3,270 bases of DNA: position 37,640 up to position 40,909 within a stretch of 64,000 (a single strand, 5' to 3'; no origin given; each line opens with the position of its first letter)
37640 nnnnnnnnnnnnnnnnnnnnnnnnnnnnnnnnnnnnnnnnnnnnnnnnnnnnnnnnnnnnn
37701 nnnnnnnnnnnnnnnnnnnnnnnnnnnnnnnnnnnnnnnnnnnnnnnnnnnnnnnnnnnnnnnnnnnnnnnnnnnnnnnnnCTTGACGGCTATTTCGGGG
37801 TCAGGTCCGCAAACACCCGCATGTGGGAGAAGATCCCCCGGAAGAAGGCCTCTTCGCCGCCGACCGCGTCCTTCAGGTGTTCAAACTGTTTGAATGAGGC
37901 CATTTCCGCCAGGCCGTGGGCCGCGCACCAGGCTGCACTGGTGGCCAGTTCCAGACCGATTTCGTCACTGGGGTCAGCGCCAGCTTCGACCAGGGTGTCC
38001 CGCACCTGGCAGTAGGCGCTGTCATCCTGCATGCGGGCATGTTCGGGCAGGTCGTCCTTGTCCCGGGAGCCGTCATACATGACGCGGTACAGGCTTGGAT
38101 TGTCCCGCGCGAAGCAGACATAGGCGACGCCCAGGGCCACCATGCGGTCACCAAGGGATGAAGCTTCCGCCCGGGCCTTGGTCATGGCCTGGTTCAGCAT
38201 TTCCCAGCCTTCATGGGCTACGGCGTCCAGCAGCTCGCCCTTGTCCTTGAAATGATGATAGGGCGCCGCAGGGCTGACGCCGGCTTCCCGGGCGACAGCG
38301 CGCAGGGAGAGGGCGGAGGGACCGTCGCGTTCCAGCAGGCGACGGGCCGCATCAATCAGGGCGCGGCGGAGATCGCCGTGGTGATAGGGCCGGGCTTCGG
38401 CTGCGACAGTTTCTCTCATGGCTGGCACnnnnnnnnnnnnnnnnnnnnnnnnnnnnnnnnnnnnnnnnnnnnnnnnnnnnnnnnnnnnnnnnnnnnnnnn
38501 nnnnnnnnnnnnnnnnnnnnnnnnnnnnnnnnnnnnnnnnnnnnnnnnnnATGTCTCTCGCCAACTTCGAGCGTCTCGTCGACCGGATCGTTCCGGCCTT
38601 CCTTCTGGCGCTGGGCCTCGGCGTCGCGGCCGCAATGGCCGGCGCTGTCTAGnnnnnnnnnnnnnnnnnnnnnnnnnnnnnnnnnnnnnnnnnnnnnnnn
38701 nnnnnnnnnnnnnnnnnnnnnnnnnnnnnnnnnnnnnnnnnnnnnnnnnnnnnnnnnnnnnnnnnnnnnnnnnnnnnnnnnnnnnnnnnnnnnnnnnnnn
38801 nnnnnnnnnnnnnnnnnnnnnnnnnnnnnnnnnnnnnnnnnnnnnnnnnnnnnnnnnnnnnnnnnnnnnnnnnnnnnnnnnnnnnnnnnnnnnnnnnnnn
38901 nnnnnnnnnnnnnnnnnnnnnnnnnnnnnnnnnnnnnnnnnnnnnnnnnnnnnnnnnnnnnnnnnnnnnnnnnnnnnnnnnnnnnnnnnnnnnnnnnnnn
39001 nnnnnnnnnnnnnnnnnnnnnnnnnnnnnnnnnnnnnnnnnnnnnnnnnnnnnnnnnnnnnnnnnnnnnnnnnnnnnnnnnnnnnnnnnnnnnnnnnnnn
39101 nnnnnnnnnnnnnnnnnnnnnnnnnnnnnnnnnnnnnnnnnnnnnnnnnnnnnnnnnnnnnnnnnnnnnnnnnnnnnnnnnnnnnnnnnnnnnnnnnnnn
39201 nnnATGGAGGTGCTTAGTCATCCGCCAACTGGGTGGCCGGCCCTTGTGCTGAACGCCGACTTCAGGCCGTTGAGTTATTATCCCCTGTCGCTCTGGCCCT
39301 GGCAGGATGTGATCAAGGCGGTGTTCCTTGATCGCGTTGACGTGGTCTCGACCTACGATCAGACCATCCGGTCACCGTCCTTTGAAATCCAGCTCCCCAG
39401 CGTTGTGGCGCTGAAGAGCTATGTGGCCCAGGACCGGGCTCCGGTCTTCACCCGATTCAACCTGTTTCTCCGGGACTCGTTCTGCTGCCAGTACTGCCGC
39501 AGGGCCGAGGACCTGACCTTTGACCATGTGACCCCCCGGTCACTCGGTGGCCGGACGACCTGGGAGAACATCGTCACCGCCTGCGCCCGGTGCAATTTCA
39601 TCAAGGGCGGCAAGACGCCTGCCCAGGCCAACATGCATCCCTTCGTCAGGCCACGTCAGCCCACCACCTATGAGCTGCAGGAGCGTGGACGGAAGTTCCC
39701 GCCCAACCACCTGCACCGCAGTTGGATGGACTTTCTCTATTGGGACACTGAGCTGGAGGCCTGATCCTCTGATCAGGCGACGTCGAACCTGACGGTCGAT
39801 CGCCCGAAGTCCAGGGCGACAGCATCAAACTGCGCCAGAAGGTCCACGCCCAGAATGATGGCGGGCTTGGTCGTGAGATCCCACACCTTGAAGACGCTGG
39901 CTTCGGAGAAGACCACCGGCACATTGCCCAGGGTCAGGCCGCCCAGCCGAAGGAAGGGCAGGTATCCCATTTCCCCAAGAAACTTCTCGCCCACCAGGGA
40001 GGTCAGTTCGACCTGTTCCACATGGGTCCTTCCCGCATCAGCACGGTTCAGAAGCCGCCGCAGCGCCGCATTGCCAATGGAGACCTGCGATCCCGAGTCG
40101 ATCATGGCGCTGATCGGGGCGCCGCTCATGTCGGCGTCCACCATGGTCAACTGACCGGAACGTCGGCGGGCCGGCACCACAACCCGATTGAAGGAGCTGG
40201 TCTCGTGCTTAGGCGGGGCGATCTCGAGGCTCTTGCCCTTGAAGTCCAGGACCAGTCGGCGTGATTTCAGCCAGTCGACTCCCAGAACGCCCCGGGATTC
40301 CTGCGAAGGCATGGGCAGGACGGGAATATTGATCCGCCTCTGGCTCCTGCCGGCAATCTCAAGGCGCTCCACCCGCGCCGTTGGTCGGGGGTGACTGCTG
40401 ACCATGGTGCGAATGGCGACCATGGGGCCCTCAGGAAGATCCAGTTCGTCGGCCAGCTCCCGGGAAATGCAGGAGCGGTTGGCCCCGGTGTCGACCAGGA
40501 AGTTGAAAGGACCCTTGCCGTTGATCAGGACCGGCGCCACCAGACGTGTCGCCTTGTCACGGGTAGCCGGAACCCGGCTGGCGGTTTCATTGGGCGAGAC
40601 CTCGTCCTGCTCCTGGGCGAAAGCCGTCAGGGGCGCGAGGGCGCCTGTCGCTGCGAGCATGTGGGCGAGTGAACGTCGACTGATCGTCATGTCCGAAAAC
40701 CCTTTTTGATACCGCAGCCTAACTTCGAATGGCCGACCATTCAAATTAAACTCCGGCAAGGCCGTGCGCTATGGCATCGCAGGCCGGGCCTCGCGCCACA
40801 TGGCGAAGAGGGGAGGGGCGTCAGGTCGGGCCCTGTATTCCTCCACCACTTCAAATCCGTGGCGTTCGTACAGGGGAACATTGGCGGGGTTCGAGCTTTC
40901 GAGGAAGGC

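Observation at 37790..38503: TetR regulator whose only visible local targets are itself and the micro-genes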

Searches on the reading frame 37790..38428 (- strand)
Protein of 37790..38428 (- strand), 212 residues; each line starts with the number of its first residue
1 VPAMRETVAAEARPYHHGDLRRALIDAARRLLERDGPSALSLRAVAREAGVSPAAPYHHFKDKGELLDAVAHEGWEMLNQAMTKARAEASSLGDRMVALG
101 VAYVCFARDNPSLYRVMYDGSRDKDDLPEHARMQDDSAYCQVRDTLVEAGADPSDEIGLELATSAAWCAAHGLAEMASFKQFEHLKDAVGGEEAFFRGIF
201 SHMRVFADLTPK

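Call 3: search_protein_families(library=pfam, proteins=[window:37790-38428:-], max_evalue=0.01)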
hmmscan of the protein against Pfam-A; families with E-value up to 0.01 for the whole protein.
window:37790-38428:- (212 aa): 2 families
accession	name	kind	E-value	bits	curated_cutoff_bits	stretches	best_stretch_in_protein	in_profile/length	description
PF00440.29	TetR_N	-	2.2e-15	56.6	24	1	24-70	1-47/47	Bacterial regulatory proteins, tetR family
PF13305.11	TetR_C_33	-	1.2e-11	45.6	26.8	1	97-187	2-91/103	Tetracyclin repressor-like, C-terminal domain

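Call 6: find_related_loci(query=window:37790-38419:-, collection=genome_contigs, flank=4000)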
Query window:37790-38419:- (209 aa) in genome_contigs; peptide patterns used: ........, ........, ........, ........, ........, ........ (x = any residue, [..] = any of these).
600 stretches matched a pattern (row limit reached: there are more); 406 encode a relative of the query (tblastn E <= 1e-3); the best 80 are kept; 80 distinct loci.
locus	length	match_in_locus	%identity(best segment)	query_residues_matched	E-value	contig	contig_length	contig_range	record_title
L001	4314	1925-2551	97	1-209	1e-138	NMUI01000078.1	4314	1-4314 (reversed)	MAG: Phenylobacterium zucineum isolate lbmp16 W1S__single__contig_3738, whole genome shotgun sequence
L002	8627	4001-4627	92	1-209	3e-127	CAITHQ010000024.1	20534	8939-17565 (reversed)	MAG: uncultured Alphaproteobacteria bacterium isolate Umea1_bin-3273 genome assembly, contig: bin-3273:024/334, whole ge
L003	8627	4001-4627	92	1-209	1e-126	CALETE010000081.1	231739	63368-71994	MAG TPA_asm: uncultured Alphaproteobacteria bacterium isolate SRR6231140_bin.10_CONCOCT_v1.1_MAG genome assembly, contig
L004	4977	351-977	84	1-209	7e-120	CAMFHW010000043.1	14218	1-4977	MAG: uncultured Phenylobacterium sp. isolate SRR9109402_bin.7_metaWRAP_v1.3_MAG genome assembly, contig: ERZ12289980.205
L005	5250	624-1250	84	1-209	8e-119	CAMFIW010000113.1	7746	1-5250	MAG: uncultured Phenylobacterium sp. isolate SRR9109407_bin.18_metaWRAP_v1.3_MAG genome assembly, contig: ERZ12289979.21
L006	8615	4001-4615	84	1-205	3e-117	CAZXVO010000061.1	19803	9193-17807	MAG TPA_asm: uncultured Phenylobacterium sp. isolate SRP285395_co2_86 genome assembly, contig: NODE_4324_length_19803_co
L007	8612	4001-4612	84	1-204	2e-116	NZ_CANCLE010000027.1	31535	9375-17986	MAG: Phenylobacterium aquaticum isolate JR-MC-F-240519-4 JR-MC-F-240519-C1192, whole genome shotgun sequence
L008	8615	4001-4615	78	1-205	2e-110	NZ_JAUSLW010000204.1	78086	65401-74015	MAG: Phenylobacterium sp. isolate E19_concoct.bin.37_sub E19_k141_656022, whole genome shotgun sequence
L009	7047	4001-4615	78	1-205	5e-110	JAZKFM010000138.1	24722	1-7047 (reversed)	MAG: Pseudomonadota bacterium isolate DC_RB_04_SPN110320-bin001 DCRB04SPN_B001_0_000000000138, whole genome shotgun sequ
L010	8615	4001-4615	77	1-205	2e-109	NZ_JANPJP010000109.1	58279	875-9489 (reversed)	MAG: Phenylobacterium sp. isolate VAR_61_metabat_383 VAR_61_k141_2488145, whole genome shotgun sequence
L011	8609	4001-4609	79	1-203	3e-107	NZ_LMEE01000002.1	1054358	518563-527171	Phenylobacterium sp. Root1290 contig_2, whole genome shotgun sequence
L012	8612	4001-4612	77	1-204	7e-107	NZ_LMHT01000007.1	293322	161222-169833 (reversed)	Phenylobacterium sp. Root700 contig_15, whole genome shotgun sequence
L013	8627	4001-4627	74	1-209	6e-107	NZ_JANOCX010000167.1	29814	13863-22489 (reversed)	MAG: Phenylobacterium sp. isolate VAR_17_metabat_257 VAR_17_k141_523534, whole genome shotgun sequence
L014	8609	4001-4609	77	1-203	4e-106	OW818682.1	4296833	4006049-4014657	metagenome genome assembly, chromosome: 1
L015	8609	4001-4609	77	1-203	1e-105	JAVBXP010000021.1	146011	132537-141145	MAG: bacterium isolate GS10 77, whole genome shotgun sequence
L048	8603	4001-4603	68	4-206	7e-92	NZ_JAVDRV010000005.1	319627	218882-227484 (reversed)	Caulobacter segnis strain CC215 Ga0451248_05, whole genome shotgun sequence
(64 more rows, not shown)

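Call 13: search_protein_families(library=ncbifam, proteins=[window:37790-38419:-], max_evalue=1)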
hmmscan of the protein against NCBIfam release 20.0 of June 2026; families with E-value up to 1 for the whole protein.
window:37790-38419:- (209 aa): 20 families
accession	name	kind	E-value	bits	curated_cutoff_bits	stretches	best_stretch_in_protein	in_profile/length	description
NF008402.0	PRK11202.1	equivalog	4.9e-15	55.8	151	1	17-115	12-111/211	HTH-type transcriptional repressor FabR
NF041196.1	ScbR_bind_reg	equivalog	3.9e-11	43.5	150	1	18-109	8-99/191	ScbR family autoregulator-binding transcription factor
NF038211.1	MFT_alt_reg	equivalog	1.6e-10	41.6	285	1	21-70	6-55/193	mycofactocin system transcriptional regulator MftR2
TIGR03384.1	betaine_BetI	equivalog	2.8e-10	40.2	201.3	1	18-96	10-88/189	choline-binding transcriptional repressor BetI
NF001978.0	PRK00767.1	equivalog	3.4e-10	40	118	1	18-93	11-87/197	transcriptional regulator BetI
NF051852.1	efflux_TF_MtrR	exception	2.6e-08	33.9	280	1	18-87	12-81/205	multidrug efflux system transcriptional repressor MtrR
NF007949.0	PRK10668.1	equivalog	2.7e-08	33.6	271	1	17-70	12-65/216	multidrug efflux transporter transcriptional repressor AcrR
NF050111.1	TransRegSACE7040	equivalog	8.8e-08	32.3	250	1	18-131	3-113/186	SACE_7040 family transcriptional regulator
NF010319.1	PRK13756.1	equivalog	3.7e-07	30.2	265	1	18-77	4-60/199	tetracycline resistance transcriptional repressor TetR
NF053731.1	TransRegFasRMycb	equivalog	8.1e-07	29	330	1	17-118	12-113/199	HTH-type transcriptional activator FasR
NF037937.1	septum_RefZ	equivalog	5.5e-06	26.4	180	1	19-115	2-100/195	forespore capture DNA-binding protein RefZ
NF007015.0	PRK09480.1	equivalog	5.9e-06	26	120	1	15-115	9-109/197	nucleoid occlusion factor SlmA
NF011572.0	PRK14996.1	equivalog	8.5e-06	25.8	144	1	16-75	7-67/192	TetR family transcriptional regulator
NF053516.1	TranRepPrsAVib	equivalog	1.1e-05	25.4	300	1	18-89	8-76/208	TetR family transcriptional repressor PsrA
NF000040.3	Tn10_TetC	equivalog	0.00014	22.1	425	1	19-80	16-77/197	tetracyline resistance-associated transcriptional repressor TetC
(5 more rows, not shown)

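Call 26: find_related_loci(query=L048:3995-4612:+, collection=genome_contigs, flank=3000)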
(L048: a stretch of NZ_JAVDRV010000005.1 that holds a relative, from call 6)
Query L048:3995-4612:+ (206 aa) in genome_contigs; peptide patterns used: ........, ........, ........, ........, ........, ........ (x = any residue, [..] = any of these).
600 stretches matched a pattern (row limit reached: there are more); 526 encode a relative of the query (tblastn E <= 1e-3); the best 80 are kept; 80 distinct loci.
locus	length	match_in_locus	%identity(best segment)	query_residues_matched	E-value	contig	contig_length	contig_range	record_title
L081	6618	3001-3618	100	1-206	2e-138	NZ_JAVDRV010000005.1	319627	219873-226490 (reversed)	Caulobacter segnis strain CC215 Ga0451248_05, whole genome shotgun sequence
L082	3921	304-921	97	1-206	3e-136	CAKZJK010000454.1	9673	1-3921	MAG TPA_asm: uncultured Caulobacter sp. isolate ERR2144895_bin.21_CONCOCT_v1.1_MAG genome assembly, contig: ERZ1034427.3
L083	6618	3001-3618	94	1-206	1e-130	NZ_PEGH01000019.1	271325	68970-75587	Caulobacter sp. BP25 tig00000548, whole genome shotgun sequence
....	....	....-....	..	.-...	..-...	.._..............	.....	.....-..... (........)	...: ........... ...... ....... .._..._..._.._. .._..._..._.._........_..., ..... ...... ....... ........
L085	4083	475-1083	86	1-203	3e-116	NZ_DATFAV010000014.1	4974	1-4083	MAG: Caulobacter sp. isolate SMAG_U8511 k141_299059, whole genome shotgun sequence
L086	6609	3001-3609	86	1-203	1e-114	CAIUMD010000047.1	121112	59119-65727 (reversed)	MAG: uncultured Caulobacterales bacterium isolate MJ120716A_bin-1003 genome assembly, contig: bin-1003:047/122, whole ge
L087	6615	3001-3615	85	2-206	4e-114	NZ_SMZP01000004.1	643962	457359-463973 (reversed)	Caulobacter sp. RHG1 Contig4, whole genome shotgun sequence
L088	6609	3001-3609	84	1-203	9e-114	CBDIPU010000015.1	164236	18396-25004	MAG: Caulobacteraceae bacterium isolate CRY1-m2-bin12 genome assembly, contig: CRY1-CANU-188, whole genome shotgun seque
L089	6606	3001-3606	85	1-202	2e-113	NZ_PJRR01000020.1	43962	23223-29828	Caulobacter vibrioides strain DSM 9893 CVUC20, whole genome shotgun sequence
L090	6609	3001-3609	84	1-203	1e-111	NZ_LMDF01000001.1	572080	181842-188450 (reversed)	Caulobacter sp. Root343 contig_1, whole genome shotgun sequence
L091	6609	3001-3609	82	1-203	4e-111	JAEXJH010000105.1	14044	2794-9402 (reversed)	MAG: Proteobacteria bacterium isolate OH_HBlB_182 k127_571631, whole genome shotgun sequence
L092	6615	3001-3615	82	1-205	1e-110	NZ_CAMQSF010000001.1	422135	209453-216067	MAG: uncultured Caulobacter sp. isolate ERR3047202_bin.1_metaWRAP_v1.3_MAG ERZ13632631.7, whole genome shotgun sequence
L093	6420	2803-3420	87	1-206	2e-109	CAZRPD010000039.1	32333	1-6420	MAG TPA_asm: uncultured Caulobacter sp. isolate binchicken_co77_162 genome assembly, contig: NODE_1653_length_32333_cov_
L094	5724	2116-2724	79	1-203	1e-108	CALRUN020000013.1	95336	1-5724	MAG: Alsobacter soli isolate JJ-LAS318NC5-148-6-m2-bin81 genome assembly, contig: JJ-ZL8A6-452-C84, whole genome shotgun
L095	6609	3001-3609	80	1-203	2e-108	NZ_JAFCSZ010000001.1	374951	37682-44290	Caulobacter sp. DWR1-3-2b1 NODE_1_length_374951_cov_89.843114, whole genome shotgun sequence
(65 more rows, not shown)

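Call 32: list_cluster_members(proteins=[L089:3001-3615:+, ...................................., window:37793-38419:-, window:38551-38649:+, window:38850-38960:+])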
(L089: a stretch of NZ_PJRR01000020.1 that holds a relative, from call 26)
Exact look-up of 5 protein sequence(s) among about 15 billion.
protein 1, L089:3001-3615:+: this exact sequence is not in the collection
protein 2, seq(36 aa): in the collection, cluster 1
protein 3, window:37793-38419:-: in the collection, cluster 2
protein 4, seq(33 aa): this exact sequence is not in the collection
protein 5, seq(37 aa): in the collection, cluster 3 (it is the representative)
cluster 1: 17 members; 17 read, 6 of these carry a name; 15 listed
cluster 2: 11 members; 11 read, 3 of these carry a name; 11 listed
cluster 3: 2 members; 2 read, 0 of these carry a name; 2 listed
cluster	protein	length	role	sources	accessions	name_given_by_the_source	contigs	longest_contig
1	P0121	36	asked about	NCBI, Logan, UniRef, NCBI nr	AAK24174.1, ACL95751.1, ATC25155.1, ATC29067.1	hypothetical protein EIB18_11690 [Caulobacter vibrioides] | Uncharacterized protein n=2 Tax=Caulobacter vibrioides TaxID=155892 RepID=Q9A691_CAUVC | hypothetical protein [Caulobacter vibrioides]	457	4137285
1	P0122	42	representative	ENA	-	-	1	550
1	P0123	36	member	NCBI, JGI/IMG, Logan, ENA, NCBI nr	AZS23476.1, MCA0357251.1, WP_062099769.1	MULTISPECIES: hypothetical protein [unclassified Caulobacter] | hypothetical protein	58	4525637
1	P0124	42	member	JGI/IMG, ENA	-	hypothetical protein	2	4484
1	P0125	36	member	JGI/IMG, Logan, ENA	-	hypothetical protein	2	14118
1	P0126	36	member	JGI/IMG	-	hypothetical protein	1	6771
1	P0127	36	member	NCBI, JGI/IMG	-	hypothetical protein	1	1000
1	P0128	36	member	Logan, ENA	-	-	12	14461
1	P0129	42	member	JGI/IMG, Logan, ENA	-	-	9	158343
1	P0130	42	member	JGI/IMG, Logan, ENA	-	-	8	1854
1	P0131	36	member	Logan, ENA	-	-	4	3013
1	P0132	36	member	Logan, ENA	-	-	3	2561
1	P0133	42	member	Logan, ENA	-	-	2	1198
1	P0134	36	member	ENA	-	-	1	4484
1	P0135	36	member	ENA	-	-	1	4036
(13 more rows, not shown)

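Call 43: search_solved_structures(query=window:37793-38419:-, max_evalue=0.00001)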
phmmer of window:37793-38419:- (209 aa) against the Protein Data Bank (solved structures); distinct sequences matched with E-value up to 0.00001: 11.
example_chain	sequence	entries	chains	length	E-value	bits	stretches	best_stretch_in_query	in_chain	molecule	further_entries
3on2_A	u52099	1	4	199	4.8e-24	88.5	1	9-180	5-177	Probable transcriptional regulator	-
3cjd_A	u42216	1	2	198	1e-12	51.6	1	15-173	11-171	Transcriptional regulator, TetR family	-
3him_A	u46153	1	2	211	2.8e-08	37.1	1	24-163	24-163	Probable transcriptional regulator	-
3qkx_A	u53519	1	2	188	1.8e-07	34.5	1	16-111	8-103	Uncharacterized HTH-type transcriptional regulator HI_0893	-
3lsj_A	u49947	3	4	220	1.2e-06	31.8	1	14-92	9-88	DesT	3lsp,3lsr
5d1r_A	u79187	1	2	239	1.4e-06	31.6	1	17-116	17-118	Rv1816 transcriptional regulator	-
5e57_A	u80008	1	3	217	2.9e-06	30.5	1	17-155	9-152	Transcription regulator AmtR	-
2gfn_A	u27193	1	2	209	3e-06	30.5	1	13-70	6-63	HTH-type transcriptional regulator pksA related protein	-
2qop_A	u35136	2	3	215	3e-06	30.4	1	16-75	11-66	HTH-type transcriptional regulator acrR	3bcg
2oi8_A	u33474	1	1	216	6.8e-06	29.3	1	9-127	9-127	Putative regulatory protein SCO4313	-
1zk8_A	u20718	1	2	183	6.9e-06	29.3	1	19-115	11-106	Transcriptional regulator, TetR family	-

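Call 55: search_protein_families(library=pfam, proteins=[L089:3001-3615:+], max_evalue=0.0001)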
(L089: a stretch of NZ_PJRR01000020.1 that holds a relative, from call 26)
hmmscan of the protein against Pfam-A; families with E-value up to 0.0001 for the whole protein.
L089:3001-3615:+ (205 aa): 2 families
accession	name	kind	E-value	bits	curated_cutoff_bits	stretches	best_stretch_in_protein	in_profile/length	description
PF00440.29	TetR_N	-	2e-15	56.7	24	1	20-66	1-47/47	Bacterial regulatory proteins, tetR family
PF13305.11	TetR_C_33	-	5.5e-10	40.3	26.8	1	93-179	2-88/103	Tetracyclin repressor-like, C-terminal domain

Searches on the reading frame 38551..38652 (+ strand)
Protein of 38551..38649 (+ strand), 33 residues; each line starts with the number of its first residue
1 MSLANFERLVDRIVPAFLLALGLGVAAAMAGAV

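Call 3: search_protein_families(library=pfam, proteins=[window:38552-38652:+], max_evalue=0.01)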
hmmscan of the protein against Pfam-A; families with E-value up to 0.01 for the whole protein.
window:38552-38652:+ (33 aa): 0 families

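Call 13: search_protein_families(library=ncbifam, proteins=[window:38551-38649:+], max_evalue=1)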
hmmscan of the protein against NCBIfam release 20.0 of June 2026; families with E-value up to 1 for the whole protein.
seq(33 aa): 0 families

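Call 62: search_protein_families(library=pfam, alignment_id=A1, max_evalue=1)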
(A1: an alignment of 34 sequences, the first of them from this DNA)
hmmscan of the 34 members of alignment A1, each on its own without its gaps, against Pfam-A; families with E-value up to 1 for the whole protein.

A. member 1, seq(33 aa): 0 families

B. families by the number of members that match (of 34 scanned): 6 families
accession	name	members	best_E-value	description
PF10861.13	DUF2784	1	0.12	Protein of Unknown function (DUF2784)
PF16479.10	DUF5056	1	0.16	Domain of unknown function (DUF5056)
PF06474.18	LPAM_MltD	1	0.19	MltD lipid attachment motif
PF20538.3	DUF6753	1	0.22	Family of unknown function (DUF6753)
PF14880.11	COX14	1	0.32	Cytochrome oxidase c assembly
PF03911.21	Sec61_beta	1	0.96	Sec61beta family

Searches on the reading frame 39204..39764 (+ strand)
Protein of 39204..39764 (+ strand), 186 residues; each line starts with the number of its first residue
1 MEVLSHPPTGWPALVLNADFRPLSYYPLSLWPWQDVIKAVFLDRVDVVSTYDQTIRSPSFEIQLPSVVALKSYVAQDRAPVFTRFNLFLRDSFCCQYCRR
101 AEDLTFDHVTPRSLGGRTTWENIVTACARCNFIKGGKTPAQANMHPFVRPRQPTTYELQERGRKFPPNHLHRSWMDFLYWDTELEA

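Call 3: search_protein_families(library=pfam, proteins=[window:39204-39764:+], max_evalue=0.01)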
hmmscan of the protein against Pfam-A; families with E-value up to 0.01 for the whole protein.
window:39204-39764:+ (186 aa): 2 families
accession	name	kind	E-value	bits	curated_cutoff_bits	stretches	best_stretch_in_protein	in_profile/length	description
PF14279.12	HNH_5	-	3.1e-15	56.3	27.5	1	95-145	1-54/56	HNH endonuclease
PF01844.29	HNH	-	4.3e-13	49.6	21.4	1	95-135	1-45/47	HNH endonuclease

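Call 13: search_protein_families(library=ncbifam, proteins=[window:39204-39764:+], max_evalue=1)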
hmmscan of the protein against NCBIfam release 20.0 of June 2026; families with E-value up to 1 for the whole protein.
window:39204-39764:+ (186 aa): 4 families
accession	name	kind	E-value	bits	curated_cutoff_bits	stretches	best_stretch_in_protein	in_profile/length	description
NF040563.1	guided_IscB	equivalog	1.4e-09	37.6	175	1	72-139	172-240/314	RNA-guided endonuclease IscB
NF049971.1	CRISPR_Cas9d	exception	9.6e-07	27.8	375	1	85-140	538-599/986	type II CRISPR RNA-guided endonuclease Cas9d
NF038221.1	IcmJ_DotN_IVB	equivalog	0.021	14.3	100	1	71-131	19-81/205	type IVB secretion system protein IcmJDotN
NF058586.1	HNHNucHlpB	equivalog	0.22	11.9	130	1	94-130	8-43/99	HNH nuclease-like protein HlpB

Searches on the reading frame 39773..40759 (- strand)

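Call 3: search_protein_families(library=pfam, proteins=[window:39773-40759:-], max_evalue=0.01)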
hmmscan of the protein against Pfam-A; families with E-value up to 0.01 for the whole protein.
window:39773-40759:- (328 aa): 5 families
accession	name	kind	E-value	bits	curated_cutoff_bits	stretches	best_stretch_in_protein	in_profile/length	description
PF13650.11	Asp_protease_2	-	4.8e-23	82.1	24.3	2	75-163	1-90/90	Aspartyl protease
PF13975.11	gag-asp_proteas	-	4.2e-21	75.8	28.2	2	76-165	2-91/92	gag-polyprotein putative aspartyl protease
PF00077.25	RVP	-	6e-06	26.9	20.7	1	77-105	9-36/101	Retroviral aspartyl protease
PF09668.16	Asp_protease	-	0.00091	19.8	26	0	206-231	11-36/109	Aspartyl protease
PF08284.16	RVP_2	-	0.0011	19.3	20.3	0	76-180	25-130/136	Retroviral aspartyl protease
